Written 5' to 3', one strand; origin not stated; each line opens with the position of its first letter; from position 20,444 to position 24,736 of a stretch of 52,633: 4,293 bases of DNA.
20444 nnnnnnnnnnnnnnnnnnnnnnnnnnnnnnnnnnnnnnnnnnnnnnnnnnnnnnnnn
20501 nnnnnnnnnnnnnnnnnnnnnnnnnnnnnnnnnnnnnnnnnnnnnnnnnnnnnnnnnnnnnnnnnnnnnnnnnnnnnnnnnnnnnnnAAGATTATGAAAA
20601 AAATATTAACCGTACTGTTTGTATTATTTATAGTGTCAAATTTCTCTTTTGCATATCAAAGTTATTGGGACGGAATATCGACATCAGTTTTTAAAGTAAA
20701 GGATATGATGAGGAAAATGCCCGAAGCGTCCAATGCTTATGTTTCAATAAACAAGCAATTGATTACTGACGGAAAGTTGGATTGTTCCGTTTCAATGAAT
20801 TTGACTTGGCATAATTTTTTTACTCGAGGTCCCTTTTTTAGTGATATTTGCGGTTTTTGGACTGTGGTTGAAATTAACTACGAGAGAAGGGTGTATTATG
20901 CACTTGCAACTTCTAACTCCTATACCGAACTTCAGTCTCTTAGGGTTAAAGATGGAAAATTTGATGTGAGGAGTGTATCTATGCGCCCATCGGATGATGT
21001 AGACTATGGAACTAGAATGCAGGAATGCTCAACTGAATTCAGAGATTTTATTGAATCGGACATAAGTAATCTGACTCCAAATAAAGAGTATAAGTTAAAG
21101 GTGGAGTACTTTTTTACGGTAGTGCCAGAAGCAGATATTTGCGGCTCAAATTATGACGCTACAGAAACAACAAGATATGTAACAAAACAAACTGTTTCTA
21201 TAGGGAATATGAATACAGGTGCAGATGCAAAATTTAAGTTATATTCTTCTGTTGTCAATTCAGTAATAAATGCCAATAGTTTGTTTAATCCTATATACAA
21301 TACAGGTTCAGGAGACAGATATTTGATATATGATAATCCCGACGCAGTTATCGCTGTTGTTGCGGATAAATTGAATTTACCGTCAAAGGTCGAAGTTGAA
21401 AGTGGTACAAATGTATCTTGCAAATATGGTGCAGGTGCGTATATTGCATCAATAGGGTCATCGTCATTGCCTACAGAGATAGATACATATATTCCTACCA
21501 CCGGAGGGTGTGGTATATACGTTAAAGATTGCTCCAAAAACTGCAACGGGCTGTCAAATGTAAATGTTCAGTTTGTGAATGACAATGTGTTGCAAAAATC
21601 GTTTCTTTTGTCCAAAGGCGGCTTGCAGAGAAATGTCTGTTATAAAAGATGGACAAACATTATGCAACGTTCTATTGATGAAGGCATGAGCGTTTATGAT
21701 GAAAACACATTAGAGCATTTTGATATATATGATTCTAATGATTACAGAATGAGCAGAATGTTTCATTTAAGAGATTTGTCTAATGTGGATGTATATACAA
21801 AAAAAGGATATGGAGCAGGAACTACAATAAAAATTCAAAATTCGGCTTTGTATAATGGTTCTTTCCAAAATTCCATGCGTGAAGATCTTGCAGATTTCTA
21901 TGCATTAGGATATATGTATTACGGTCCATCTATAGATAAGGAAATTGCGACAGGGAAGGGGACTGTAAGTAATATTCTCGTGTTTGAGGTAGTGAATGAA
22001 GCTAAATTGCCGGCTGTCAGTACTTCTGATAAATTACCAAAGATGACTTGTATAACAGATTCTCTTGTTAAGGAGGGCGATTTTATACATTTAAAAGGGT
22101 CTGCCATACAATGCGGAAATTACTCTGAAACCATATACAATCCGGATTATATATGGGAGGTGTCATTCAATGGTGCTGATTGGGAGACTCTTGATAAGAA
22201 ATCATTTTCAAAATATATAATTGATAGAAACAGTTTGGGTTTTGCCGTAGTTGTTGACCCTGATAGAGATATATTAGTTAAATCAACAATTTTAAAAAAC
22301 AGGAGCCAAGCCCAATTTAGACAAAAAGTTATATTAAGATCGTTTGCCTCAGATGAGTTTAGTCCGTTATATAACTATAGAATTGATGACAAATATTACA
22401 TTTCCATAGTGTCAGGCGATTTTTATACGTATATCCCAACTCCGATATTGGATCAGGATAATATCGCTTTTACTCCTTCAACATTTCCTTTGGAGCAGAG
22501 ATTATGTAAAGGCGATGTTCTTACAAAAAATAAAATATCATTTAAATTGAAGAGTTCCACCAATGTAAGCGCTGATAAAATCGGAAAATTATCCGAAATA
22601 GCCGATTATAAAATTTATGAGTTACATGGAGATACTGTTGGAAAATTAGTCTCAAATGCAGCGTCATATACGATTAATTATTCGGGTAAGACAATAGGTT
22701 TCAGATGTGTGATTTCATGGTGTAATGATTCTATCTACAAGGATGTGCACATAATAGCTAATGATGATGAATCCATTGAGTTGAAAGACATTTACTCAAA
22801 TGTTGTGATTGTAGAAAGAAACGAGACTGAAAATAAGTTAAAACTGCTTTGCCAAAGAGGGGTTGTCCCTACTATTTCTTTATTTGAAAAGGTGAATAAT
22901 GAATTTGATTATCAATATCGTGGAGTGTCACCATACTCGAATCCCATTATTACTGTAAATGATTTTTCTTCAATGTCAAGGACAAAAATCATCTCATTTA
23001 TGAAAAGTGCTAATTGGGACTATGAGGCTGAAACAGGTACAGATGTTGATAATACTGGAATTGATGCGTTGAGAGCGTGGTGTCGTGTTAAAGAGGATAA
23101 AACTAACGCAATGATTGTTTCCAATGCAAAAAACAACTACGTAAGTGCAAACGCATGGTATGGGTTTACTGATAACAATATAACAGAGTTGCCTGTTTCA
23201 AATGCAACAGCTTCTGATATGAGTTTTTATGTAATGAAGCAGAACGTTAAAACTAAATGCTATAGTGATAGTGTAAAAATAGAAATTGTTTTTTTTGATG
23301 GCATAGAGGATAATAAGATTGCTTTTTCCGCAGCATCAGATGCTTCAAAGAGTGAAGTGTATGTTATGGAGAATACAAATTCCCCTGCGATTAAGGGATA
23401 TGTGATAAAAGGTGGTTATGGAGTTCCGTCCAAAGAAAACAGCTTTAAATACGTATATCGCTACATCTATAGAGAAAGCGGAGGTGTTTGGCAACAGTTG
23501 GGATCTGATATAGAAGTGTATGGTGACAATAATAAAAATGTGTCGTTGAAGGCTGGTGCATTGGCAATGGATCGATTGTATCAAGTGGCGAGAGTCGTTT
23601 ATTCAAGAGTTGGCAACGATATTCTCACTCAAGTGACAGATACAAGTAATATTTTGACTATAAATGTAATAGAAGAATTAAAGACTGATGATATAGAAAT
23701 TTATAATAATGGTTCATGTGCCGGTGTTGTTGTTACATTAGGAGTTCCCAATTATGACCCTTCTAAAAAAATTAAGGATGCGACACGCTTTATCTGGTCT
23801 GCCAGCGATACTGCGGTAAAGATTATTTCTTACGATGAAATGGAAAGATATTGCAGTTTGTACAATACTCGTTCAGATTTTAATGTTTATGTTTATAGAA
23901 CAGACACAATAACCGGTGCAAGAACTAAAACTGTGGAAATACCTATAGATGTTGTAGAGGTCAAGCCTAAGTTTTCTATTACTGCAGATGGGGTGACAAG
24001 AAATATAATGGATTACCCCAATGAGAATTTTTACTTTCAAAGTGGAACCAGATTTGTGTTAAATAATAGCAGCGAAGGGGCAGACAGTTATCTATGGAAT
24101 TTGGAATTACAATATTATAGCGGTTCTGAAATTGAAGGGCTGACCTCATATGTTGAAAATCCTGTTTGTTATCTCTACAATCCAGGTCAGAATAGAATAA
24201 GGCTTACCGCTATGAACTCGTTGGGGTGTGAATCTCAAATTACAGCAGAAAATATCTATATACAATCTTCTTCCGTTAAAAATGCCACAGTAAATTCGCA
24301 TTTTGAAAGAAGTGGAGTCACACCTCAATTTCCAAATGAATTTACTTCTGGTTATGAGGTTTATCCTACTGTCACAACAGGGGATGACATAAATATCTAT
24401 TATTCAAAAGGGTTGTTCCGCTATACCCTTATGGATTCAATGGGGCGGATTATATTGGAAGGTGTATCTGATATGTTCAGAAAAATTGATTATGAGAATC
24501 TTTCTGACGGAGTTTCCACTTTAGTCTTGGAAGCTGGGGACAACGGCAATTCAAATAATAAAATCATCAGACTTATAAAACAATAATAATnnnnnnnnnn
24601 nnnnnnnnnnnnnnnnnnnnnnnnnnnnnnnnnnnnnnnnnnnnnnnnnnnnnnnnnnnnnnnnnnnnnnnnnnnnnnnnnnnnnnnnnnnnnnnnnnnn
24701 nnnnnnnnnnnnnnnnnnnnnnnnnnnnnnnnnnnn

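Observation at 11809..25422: Intact-looking Bacteroidetes T4SS core (traE-traO) with no relaxase, coupling protein, TraA-D, primase or integrase, lodged between housekeeping genes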

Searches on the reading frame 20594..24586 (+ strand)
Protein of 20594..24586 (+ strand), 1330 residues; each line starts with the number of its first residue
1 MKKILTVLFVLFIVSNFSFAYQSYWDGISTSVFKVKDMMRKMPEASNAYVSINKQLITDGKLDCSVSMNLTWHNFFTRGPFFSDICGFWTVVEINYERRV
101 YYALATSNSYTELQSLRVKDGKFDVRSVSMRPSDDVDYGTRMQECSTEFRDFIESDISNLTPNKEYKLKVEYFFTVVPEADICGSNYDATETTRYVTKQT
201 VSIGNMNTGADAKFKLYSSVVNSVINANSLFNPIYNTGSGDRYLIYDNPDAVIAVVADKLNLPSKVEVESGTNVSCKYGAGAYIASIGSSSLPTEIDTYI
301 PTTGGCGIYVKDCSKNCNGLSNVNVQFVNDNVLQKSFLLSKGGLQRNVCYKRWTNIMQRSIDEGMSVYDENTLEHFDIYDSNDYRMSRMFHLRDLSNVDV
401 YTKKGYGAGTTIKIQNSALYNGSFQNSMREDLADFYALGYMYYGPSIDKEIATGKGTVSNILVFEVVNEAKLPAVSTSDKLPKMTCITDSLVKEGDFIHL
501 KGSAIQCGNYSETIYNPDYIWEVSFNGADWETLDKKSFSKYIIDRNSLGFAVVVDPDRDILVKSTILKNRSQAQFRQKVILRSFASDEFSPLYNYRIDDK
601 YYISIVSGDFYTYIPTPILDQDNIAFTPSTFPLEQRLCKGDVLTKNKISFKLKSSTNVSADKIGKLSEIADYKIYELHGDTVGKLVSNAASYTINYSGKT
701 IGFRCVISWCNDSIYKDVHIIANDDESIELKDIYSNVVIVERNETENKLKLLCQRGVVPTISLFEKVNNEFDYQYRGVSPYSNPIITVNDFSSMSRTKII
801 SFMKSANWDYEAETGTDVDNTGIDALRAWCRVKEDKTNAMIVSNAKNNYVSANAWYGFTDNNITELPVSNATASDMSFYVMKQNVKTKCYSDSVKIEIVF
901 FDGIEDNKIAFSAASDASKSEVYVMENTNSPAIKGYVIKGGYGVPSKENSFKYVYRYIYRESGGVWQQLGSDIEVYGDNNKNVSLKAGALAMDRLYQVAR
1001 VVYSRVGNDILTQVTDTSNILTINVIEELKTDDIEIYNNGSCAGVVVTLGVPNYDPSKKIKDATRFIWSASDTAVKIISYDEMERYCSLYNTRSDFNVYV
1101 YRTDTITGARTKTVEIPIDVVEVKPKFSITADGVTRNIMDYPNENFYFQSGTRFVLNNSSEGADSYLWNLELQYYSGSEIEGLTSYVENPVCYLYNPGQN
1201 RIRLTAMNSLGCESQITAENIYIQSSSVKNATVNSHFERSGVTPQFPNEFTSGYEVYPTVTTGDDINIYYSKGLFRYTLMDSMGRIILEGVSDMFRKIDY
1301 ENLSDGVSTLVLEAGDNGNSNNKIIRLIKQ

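Call 7: search_protein_families(library=pfam, proteins=[window:20594-24586:+], max_evalue=0.001)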
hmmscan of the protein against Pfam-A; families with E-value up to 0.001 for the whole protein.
window:20594-24586:+ (1330 aa): 0 families

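Call 31: search_protein_families(library=ncbifam, proteins=[window:20594-24586:+], max_evalue=5)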
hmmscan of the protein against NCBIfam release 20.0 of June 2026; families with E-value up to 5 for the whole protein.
window:20594-24586:+ (1330 aa): 0 families

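Call 32: search_protein_families(library=pfam, proteins=[window:20594-24586:+], max_evalue=5)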
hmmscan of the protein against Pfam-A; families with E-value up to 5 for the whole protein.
window:20594-24586:+ (1330 aa): 1 family
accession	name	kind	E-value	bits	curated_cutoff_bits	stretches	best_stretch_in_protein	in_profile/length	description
PF23918.1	DUF7257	-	0.029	14.5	27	1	816-878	103-168/239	Domain of unknown function (DUF7257)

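Call 43: find_homologous_proteins(query=window:20594-24586:+, max_evalue=0.001)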
Query window:20594-24586:+ (1330 aa): 12 proteins with E <= 0.001 among 8000 candidates.
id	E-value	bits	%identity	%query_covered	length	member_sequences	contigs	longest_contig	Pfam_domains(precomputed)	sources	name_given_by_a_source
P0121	0.0e+0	3013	100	100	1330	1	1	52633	-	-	-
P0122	0.0e+0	2118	70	100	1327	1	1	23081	-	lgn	-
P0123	0.0e+0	2118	70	100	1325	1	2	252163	-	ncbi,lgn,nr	ncbi:MAG: hypothetical protein MJ010_00185 [Paludibacteraceae bacterium]|nr:hypothetical protein [Pa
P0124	0.0e+0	1922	65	100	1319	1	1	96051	-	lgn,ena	-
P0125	0.0e+0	1903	65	100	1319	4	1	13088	-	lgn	-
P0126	0.0e+0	1351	49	100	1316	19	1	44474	-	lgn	-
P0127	0.0e+0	1322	47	99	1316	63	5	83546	-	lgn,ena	-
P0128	0.0e+0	1310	47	100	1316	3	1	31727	-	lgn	-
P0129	0.0e+0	1228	45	100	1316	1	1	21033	-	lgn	-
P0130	0.0e+0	1207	45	58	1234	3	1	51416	-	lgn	-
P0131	0.0e+0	1195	47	57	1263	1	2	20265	-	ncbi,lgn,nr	ncbi:MAG: hypothetical protein MJ003_06245 [Paludibacteraceae bacterium]|nr:hypothetical protein [Pa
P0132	1.4e-95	339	28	82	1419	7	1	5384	-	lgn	-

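Call 56: find_encoding_contigs(protein=P0132, flank=10000, max_places=2)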
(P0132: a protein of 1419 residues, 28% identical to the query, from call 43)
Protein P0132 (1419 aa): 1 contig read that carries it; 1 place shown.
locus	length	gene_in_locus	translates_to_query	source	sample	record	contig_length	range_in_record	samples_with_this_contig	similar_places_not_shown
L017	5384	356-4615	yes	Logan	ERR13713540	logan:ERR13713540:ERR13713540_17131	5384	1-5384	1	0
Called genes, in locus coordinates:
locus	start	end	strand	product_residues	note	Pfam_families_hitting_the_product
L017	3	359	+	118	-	?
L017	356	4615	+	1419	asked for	-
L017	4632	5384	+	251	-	?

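Call 69: predict_structure(alignment_id=A1)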
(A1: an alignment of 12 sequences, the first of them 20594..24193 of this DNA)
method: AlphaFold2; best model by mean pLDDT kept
length: 1200 residues; sequences in the alignment: 12
mean_pLDDT: 63.5   pTM: 0.31
mean pLDDT of the five models: 63.5, 63.3, 63.1, 62.5, 61.8
residues with pLDDT >= 90: 30; 70-90: 540; 50-70: 252; < 50: 378
segments of 3 or more residues with pLDDT < 50: 15-23, 26-33, 217-470, 477-515, 542-566, 585-592, 1122-1125, 1174-1186, 1188-1193
pLDDT, mean of each block of 10 residues (from residue 1): 65 49 46 62 85 56 82 78 67 90 84 83 83 71 85 75 78 88 59 76 79 61 30 28 37 39 40 35 33 33 32 33 37 42 42 32 28 27 36 39 39 40 38 41 33 37 42 50 34 38 43 51 71 60 35 37 45 66 50 63 66 58 76 77 80 66 60 82 83 82 80 76 77 83 85 78 71 82 78 84 86 82 85 85 82 81 74 73 80 85 74 65 78 79 71 89 82 77 83 85 80 77 77 78 76 73 83 83 85 83 74 83 53 63 55 62 56 44 41 48
secondary structure, 60 per line:
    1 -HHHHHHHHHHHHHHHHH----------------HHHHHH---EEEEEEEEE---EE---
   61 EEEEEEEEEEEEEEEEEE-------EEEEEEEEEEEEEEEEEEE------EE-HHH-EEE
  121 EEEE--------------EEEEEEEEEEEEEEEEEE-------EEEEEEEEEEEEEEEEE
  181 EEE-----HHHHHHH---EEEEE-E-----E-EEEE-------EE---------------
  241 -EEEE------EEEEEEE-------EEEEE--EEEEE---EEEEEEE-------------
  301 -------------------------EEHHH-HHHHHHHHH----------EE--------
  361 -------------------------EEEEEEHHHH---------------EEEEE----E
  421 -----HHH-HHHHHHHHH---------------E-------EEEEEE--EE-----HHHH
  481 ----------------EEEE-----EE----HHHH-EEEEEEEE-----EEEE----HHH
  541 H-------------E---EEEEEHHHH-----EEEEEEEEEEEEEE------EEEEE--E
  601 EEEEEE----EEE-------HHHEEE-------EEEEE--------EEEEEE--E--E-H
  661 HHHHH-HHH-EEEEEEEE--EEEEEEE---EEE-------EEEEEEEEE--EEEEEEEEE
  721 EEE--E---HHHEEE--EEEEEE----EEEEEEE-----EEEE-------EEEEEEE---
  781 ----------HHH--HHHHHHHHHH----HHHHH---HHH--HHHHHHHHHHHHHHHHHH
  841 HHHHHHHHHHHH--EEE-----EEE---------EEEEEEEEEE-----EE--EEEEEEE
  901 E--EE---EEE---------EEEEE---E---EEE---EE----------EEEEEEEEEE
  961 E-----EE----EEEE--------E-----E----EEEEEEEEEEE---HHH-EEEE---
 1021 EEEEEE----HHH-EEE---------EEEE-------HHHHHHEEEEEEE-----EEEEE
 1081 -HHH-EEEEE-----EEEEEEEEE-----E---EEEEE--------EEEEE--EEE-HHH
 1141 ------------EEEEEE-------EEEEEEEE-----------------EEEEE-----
elements in order (helices of 4 or more, strands of 3 or more residues): H2-18 H35-40 E44-52 E61-78 E86-104 E118-124 E139-156 E164-183 H189-195 E199-203 E213-216 E242-245 E252-258 E266-270 E273-277 E281-287 H332-340 E386-391 H392-395 E411-415 H430-438 E462-467 H477-480 E497-500 H512-515 E517-524 E530-533 H538-541 E559-563 H564-567 E573-586 E593-597 E600-606 E611-613 E624-626 E634-638 E647-652 H660-665 E671-678 E681-687 E691-693 E701-709 E712-723 E733-735 E738-743 E748-754 E760-763 E771-777 H796-805 H810-814 H823-852 E855-857 E863-865 E875-884 E894-901 E909-911 E921-925 E933-935 E951-961 E973-976 E996-1006 E1014-1017 E1021-1026 E1035-1037 E1047-1050 H1058-1063 E1064-1070 E1076-1080 E1086-1090 E1096-1104 E1114-1118 E1127-1131 E1134-1136 E1153-1158 E1166-1173 E1191-1195

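Call 72: fold_search(model_id=the predicted structure, library=pdb)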
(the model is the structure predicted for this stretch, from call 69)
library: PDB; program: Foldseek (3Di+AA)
matches with E <= 10: 1567; with E <= 0.001: 216
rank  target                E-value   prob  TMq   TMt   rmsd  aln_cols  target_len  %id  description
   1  9fly_A                3.0e-12  1.00  0.11  0.14  64.0      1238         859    8  CryoEM structure of the base (4151-5009) in the grappling hook protein A (GhpA) in the bacterium Aureispira sp. CCB-QB (released 2024-10-16)
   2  9flp_A                2.6e-11  1.00  0.12  0.15  68.8      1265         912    8  CryoEM structure of the neck (1403-2314) in the grappling hook protein A (GhpA) in the bacterium Aureispira sp. CCB-QB (released 2024-10-16)
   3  8k53_A                4.6e-11  1.00  0.12  0.15  36.2       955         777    8  Structure of the Dimeric Human CNTN2 Ig 1-6-FNIII 1-2 Domain in an Asymmetric State (released 2023-12-06)
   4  9fls_A                5.1e-11  1.00  0.13  0.32  22.2       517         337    8  CryoEM structure of the fragment-3 (2061-2397) in the grappling hook protein A (GhpA) in the bacterium Aureispira sp.  (released 2024-10-16)
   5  8v29_C                1.3e-10  1.00  0.12  0.16  23.4      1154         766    7  Cryo-EM structure of human type I OSM receptor complex: model for full extracellular assembly (released 2024-11-20)
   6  9flw_A                1.6e-10  1.00  0.11  0.22  42.1       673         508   11  CryoEM structure of the fragment-6 (3571-4078) in the grappling hook protein A (GhpA) in the bacterium Aureispira sp.  (released 2024-10-16)
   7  9g93_A                2.4e-10  1.00  0.11  0.16  21.9       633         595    9  CryoET structure of the in vitro grown Bacillus anthracis Sap S-layer (released 2024-12-18)
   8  8s3o_A                3.4e-10  1.00  0.10  0.09  53.7      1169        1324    9  Structure of native human CD109 (released 2025-03-05)
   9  3b43                  4.2e-10  1.00  0.11  0.20  38.2       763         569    8  I-band fragment I65-I70 from titin (released 2008-01-22)
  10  9ijj_C                9.4e-10  1.00  0.15  0.17  31.6       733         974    8  In situ structure of the central apparatus in mouse sperm axoneme. (released 2025-06-04)
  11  3q2v_A                1.2e-09  1.00  0.12  0.21  21.9       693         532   12  Crystal structure of mouse E-cadherin ectodomain (released 2011-04-06)
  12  5erd_A                1.6e-09  1.00  0.15  0.25  19.3       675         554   12  Crystal structure of human Desmoglein-2 ectodomain (released 2016-06-22)
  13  9ijj_4G               3.1e-09  1.00  0.14  0.06  48.1      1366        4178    8  In situ structure of the central apparatus in mouse sperm axoneme. (released 2025-06-04)
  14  9fx3_A                3.3e-09  1.00  0.09  0.09  56.1      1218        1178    7  Structure of active human CD109 (released 2025-03-19)
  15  6hhu_A                5.8e-09  1.00  0.12  0.19  38.3       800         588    9  Structure of the Bacillus anthracis Sap S-layer assembly domain (released 2019-07-24)
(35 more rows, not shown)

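Call 77: search_protein_families(library=padloc, proteins=[window:20594-24586:+], max_evalue=0.00001)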
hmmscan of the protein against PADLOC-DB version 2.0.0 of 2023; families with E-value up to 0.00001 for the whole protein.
window:20594-24586:+ (1330 aa): 0 families

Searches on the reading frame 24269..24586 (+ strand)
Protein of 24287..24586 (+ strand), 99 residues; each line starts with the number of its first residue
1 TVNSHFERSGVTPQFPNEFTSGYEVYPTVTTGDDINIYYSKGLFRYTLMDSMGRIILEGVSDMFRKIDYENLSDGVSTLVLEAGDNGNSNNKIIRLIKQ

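Call 31: search_protein_families(library=ncbifam, proteins=[window:24287-24586:+], max_evalue=5)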
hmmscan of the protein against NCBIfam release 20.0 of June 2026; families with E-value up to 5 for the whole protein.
window:24287-24586:+ (99 aa): 0 families

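Call 32: search_protein_families(library=pfam, proteins=[window:24287-24586:+], max_evalue=5)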
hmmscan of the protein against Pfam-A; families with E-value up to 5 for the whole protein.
window:24287-24586:+ (99 aa): 2 families
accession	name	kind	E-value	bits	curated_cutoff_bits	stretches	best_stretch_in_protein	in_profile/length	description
PF08968.15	DUF1885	-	0.091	13.2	25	1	28-68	32-74/133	Domain of unknown function (DUF1885)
PF18962.6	Por_Secre_tail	-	0.092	13.5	27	1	26-94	2-74/75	Secretion system C-terminal sorting domain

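Call 61: search_protein_families(library=pfam, alignment_id=A3, max_evalue=1)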
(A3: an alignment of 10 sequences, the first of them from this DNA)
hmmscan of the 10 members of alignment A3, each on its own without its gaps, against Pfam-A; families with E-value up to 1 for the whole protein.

A. member 1, seq(105 aa): 2 families
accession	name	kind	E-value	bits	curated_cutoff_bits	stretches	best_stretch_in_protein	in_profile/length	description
PF18962.6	Por_Secre_tail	-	0.1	13.3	27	1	32-100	2-74/75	Secretion system C-terminal sorting domain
PF08968.15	DUF1885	-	0.1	13.1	25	1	34-74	32-74/133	Domain of unknown function (DUF1885)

B. families by the number of members that match (of 10 scanned): 10 families
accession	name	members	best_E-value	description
PF18962.6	Por_Secre_tail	3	0.00089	Secretion system C-terminal sorting domain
PF22923.1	KIF2A-like_1st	1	0.01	Kinesin-like protein KIF2A-like, N-terminal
PF08329.16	ChitinaseA_N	1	0.025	Chitinase A, N-terminal domain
PF20287.3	SH3DP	1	0.037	SH3 fold domain associated with phage DNA polymerases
PF13790.11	SR1P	1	0.061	SR1 protein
PF08968.15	DUF1885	1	0.1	Domain of unknown function (DUF1885)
PF18832.6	LPD18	1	0.11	Large polyvalent protein-associated domain 18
PF23156.1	DUF7054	1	0.13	Domain of unknown function (DUF7054)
PF19115.5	DUF5800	1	0.15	Family of unknown function (DUF5800)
PF00027.35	cNMP_binding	1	0.16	Cyclic nucleotide-binding domain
